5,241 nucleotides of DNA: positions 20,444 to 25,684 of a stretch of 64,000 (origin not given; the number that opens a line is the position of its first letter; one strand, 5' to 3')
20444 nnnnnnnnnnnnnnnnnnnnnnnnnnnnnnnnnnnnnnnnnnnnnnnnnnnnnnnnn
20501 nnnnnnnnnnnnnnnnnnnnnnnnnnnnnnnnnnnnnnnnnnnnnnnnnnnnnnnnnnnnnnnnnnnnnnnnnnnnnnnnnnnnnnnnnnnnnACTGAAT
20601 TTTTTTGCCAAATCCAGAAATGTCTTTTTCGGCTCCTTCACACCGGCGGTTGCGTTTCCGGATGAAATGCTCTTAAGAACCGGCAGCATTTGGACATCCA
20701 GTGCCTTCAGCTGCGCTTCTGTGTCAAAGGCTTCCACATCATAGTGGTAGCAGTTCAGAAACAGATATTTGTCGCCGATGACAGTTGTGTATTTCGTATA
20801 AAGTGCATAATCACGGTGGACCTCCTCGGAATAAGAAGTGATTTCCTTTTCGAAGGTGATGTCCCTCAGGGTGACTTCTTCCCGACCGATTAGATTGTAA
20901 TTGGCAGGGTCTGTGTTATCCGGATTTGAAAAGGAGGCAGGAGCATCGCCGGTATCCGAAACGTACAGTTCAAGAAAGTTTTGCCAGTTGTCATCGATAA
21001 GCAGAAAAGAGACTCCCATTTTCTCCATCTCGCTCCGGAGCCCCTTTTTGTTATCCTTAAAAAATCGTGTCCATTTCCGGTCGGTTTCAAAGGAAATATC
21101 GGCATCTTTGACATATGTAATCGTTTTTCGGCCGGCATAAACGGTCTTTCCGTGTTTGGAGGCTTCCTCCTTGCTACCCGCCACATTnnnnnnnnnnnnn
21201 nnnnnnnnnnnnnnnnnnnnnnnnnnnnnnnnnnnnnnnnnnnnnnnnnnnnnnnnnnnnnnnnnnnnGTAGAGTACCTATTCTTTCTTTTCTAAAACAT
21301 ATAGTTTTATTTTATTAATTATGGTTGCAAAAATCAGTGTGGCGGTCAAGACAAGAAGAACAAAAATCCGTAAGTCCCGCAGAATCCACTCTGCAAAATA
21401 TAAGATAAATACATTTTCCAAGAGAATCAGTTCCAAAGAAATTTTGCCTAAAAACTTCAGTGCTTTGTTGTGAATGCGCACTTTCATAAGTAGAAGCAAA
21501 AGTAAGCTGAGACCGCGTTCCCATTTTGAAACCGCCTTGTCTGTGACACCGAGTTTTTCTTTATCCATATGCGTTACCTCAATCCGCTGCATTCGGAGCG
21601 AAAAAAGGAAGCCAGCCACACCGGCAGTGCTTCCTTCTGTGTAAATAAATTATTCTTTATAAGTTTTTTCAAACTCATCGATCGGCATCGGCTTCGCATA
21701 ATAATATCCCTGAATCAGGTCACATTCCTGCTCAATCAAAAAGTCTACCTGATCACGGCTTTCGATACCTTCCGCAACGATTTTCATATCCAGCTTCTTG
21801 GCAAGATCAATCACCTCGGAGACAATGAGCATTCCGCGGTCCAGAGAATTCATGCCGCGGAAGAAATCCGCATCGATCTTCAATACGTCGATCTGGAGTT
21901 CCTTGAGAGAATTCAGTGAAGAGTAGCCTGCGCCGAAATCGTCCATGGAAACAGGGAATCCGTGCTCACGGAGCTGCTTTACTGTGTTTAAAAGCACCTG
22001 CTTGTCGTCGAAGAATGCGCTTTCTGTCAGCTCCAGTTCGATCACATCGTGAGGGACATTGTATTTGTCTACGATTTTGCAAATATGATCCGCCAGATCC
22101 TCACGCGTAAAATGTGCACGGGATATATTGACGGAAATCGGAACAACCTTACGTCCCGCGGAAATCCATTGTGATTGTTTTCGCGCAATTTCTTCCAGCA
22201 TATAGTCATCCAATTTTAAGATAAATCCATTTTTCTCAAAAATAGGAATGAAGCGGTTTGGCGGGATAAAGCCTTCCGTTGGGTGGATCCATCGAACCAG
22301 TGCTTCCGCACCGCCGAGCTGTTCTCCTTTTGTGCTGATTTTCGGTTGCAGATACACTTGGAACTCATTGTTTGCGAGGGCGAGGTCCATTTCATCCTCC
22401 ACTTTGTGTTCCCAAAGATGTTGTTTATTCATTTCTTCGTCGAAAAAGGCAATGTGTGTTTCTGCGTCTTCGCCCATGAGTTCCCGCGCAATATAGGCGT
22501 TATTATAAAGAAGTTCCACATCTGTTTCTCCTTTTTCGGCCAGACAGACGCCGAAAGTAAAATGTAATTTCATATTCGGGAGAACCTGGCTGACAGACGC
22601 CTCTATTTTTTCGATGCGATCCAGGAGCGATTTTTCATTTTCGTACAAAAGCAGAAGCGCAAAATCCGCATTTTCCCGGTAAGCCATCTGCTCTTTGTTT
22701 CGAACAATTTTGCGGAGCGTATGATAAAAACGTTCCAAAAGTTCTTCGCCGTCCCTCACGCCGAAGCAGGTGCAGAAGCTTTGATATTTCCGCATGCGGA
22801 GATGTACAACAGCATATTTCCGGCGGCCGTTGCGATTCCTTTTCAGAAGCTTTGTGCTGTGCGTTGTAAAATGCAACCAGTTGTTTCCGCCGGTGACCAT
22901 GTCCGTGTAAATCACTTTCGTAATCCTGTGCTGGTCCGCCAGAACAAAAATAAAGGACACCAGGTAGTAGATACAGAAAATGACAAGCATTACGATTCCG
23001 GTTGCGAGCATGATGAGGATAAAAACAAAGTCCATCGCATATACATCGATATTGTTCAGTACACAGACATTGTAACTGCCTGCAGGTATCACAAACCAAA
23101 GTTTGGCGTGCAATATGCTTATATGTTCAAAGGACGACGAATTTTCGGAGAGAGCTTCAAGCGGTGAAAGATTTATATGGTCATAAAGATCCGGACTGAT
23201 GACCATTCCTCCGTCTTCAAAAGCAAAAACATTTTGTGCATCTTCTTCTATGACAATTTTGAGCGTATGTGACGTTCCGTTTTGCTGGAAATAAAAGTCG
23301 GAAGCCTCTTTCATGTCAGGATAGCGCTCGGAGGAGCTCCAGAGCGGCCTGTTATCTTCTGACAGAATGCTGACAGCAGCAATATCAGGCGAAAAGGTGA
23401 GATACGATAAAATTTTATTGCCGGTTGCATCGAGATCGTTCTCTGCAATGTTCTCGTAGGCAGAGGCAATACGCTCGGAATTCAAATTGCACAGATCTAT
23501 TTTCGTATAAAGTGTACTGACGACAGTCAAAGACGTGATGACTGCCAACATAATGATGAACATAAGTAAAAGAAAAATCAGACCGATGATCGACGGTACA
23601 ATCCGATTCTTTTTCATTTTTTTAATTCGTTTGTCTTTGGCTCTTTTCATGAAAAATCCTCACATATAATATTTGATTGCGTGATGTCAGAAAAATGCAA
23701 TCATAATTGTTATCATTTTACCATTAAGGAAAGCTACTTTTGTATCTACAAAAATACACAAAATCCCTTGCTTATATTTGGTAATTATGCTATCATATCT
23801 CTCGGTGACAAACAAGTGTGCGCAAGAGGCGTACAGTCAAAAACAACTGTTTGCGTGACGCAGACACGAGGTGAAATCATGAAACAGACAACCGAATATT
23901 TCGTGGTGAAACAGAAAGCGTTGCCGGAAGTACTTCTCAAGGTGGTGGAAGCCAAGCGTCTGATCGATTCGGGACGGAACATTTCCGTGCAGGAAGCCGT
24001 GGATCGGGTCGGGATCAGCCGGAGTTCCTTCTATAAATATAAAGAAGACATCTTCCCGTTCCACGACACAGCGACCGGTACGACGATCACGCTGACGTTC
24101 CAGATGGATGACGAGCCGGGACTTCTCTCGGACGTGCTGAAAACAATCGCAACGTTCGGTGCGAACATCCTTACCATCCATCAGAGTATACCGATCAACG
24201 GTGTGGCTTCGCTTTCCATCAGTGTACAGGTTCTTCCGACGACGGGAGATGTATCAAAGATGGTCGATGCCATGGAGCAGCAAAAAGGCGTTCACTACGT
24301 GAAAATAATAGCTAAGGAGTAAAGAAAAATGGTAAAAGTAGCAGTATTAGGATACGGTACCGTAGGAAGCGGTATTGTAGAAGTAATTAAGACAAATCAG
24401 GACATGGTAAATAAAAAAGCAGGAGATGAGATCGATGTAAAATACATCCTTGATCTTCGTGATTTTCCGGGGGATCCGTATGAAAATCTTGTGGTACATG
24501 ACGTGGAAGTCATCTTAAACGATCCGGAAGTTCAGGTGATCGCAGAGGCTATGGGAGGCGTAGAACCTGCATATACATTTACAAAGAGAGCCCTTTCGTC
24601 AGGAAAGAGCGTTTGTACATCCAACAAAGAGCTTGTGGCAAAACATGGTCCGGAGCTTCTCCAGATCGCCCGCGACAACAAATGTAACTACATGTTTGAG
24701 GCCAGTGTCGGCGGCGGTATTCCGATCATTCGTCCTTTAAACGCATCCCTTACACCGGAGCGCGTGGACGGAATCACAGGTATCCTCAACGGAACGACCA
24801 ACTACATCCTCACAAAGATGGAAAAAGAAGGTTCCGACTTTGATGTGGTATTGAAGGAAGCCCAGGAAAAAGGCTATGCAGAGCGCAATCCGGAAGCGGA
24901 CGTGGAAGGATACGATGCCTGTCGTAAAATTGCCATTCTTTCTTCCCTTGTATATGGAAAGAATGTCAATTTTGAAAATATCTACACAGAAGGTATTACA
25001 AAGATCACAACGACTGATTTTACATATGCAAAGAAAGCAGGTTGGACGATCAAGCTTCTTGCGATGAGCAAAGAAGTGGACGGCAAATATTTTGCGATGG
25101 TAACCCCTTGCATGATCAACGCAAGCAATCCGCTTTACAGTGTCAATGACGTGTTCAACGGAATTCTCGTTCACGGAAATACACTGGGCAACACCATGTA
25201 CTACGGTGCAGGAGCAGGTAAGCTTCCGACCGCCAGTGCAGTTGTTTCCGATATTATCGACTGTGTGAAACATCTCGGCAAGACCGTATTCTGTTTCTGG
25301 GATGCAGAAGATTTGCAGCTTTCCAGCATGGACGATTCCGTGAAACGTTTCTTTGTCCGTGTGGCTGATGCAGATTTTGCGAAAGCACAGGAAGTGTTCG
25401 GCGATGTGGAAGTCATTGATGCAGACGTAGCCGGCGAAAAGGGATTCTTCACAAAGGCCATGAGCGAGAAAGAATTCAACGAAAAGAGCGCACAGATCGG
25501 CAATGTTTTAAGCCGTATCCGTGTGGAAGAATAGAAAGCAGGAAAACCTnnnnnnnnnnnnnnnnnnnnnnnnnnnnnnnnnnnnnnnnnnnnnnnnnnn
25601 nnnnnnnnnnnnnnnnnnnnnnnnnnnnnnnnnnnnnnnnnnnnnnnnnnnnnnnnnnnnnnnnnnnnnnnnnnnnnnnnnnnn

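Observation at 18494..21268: Single ORF fusing an extracellular domain, an acyltransferase-3 domain and a complete MalG-type ABC permease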

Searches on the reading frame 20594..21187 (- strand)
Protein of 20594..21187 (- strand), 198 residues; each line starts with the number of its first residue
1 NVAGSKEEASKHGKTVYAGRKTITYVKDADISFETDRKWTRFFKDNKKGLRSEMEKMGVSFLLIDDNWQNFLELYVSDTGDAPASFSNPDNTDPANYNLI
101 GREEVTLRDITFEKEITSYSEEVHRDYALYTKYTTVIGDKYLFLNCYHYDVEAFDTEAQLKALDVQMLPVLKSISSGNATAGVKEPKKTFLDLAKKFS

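Call 60: predict_structure(alignment_id=A3)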
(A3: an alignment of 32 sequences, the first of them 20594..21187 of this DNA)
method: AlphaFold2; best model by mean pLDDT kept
length: 198 residues; sequences in the alignment: 32
mean_pLDDT: 92.5   pTM: 0.87
mean pLDDT of the five models: 92.5, 92.3, 92.1, 91.8, 91.5
residues with pLDDT >= 90: 165; 70-90: 24; 50-70: 5; < 50: 4
segments of 3 or more residues with pLDDT < 50: 1-4
pLDDT, mean of each block of 10 residues (from residue 1): 57 93 97 96 88 95 97 98 93 95 98 98 97 98 98 98 98 98 82 76
secondary structure, 60 per line:
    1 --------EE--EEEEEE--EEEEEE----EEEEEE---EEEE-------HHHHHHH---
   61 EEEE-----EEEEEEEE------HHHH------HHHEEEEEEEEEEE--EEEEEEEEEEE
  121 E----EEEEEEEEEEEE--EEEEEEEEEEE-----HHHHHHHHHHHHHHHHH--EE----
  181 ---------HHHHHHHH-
elements in order: E13-18 E21-26 E31-36 E40-43 H51-57 E61-64 E70-77 H84-87 E97-107 E110-121 E126-137 E140-150 H156-172 H190-197

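Call 62: fold_search(model_id=the predicted structure, library=pdb)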
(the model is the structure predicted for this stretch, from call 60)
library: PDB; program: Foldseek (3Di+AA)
matches with E <= 10: 1478; with E <= 0.001: 17
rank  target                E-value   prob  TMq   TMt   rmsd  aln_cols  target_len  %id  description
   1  9gnw_P                1.3e-06  1.00  0.45  0.48   8.6       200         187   14  Universal PSII assembly intermediate (released 2025-09-17)
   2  9grx_0                4.0e-06  1.00  0.50  0.61   5.5       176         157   11  NDH-PSI-LHCI supercomplex from S. oleracea (released 2025-02-12)
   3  4rth_B                6.1e-06  1.00  0.47  0.54   7.5       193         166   10  The crystal structure of PsbP from Zea mays (released 2015-03-11)
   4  4rth_A                9.0e-06  1.00  0.48  0.55   7.3       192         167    9  The crystal structure of PsbP from Zea mays (released 2015-03-11)
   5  2xb3                  1.0e-05  1.00  0.49  0.60   5.5       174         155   10  The Structure of Cyanobacterial PsbP (released 2010-08-25)
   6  8z9d_P                1.2e-05  1.00  0.43  0.45  10.2       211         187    9  cryo-EM structure of PSII-LHCII megacomplex from spinach (released 2024-11-13)
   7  8bd3_F1               1.8e-05  1.00  0.45  0.47   8.2       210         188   11  Cryo-EM structure of the Photosystem II - LHCII supercomplex from Chlorella ohadi (released 2023-08-09)
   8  2vu4                  2.5e-05  1.00  0.44  0.56   7.1       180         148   12  Structure of PsbP protein from Spinacia oleracea at 1.98 A resolution (released 2009-07-21)
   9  1v2b_B                3.3e-05  1.00  0.45  0.55   6.2       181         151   12  Crystal Structure of PsbP Protein in the Oxygen-Evolving Complex of Photosystem II from Higher Plants (released 2004-05-18)
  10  3jcu_P                3.7e-05  1.00  0.46  0.51   7.3       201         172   10  Cryo-EM structure of spinach PSII-LHCII supercomplex at 3.2 Angstrom resolution (released 2016-05-25)
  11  7wff_f                1.2e-04  1.00  0.50  0.62   5.1       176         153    9  Subcomplexes B,M and L in the Cylic electron transfer supercomplex NDH-PSI from Arabidopsis (released 2022-03-16)
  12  3hlz_A                2.1e-04  1.00  0.44  0.34   6.8       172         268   13  Crystal structure of BT_1490 (NP_810393.1) from BACTEROIDES THETAIOTAOMICRON VPI-5482 at 1.50 A resolution (released 2009-06-16)
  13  6e8a_A                2.5e-04  1.00  0.41  0.53   9.8       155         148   12  Crystal structure of DcrB from Salmonella enterica at 1.92 Angstroms resolution (released 2018-10-31)
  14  3hlz_B                2.8e-04  1.00  0.44  0.33   7.5       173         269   14  Crystal structure of BT_1490 (NP_810393.1) from BACTEROIDES THETAIOTAOMICRON VPI-5482 at 1.50 A resolution (released 2009-06-16)
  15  6e8a_B                3.0e-04  1.00  0.41  0.54   4.2       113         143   12  Crystal structure of DcrB from Salmonella enterica at 1.92 Angstroms resolution (released 2018-10-31)
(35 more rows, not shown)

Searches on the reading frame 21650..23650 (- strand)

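Call 7: search_protein_families(library=pfam, proteins=[window:21650-23650:-], max_evalue=0.001)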
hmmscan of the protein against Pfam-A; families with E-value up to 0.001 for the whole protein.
window:21650-23650:- (666 aa): 2 families
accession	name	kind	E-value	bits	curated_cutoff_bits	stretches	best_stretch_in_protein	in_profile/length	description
PF00563.25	EAL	-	9.8e-66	221.9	31.3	1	421-654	4-236/236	EAL domain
PF00990.26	GGDEF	-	2.9e-11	43.9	23.8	1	248-387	2-149/161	Diguanylate cyclase, GGDEF domain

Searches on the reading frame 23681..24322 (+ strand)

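Call 7: search_protein_families(library=pfam, proteins=[window:23681-24322:+], max_evalue=0.001)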
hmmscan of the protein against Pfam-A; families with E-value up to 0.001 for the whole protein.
window:23681-24322:+ (213 aa): 4 families
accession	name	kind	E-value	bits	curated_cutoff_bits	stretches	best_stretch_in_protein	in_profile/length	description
PF01842.31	ACT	-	1.2e-07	31.8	27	1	137-177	2-40/66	ACT domain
PF13291.12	ACT_4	-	3.4e-07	31.3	27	1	135-207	6-78/80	ACT domain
PF02796.21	HTH_7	-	3.3e-05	24.4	23.8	1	90-123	13-44/45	Helix-turn-helix domain of resolvase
PF13740.12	ACT_6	-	0.00027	21.2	23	1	143-185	10-51/76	ACT domain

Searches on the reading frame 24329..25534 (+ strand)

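Call 7: search_protein_families(library=pfam, proteins=[window:24329-25534:+], max_evalue=0.001)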
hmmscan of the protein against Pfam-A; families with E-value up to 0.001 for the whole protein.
window:24329-25534:+ (401 aa): 2 families
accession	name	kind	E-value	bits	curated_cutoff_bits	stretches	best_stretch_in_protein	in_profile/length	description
PF00742.24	Homoserine_dh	-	2.1e-64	217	22.9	1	132-310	1-173/173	Homoserine dehydrogenase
PF03447.22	NAD_binding_3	-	2.3e-10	41.7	24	1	8-124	1-116/116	Homoserine dehydrogenase, NAD binding domain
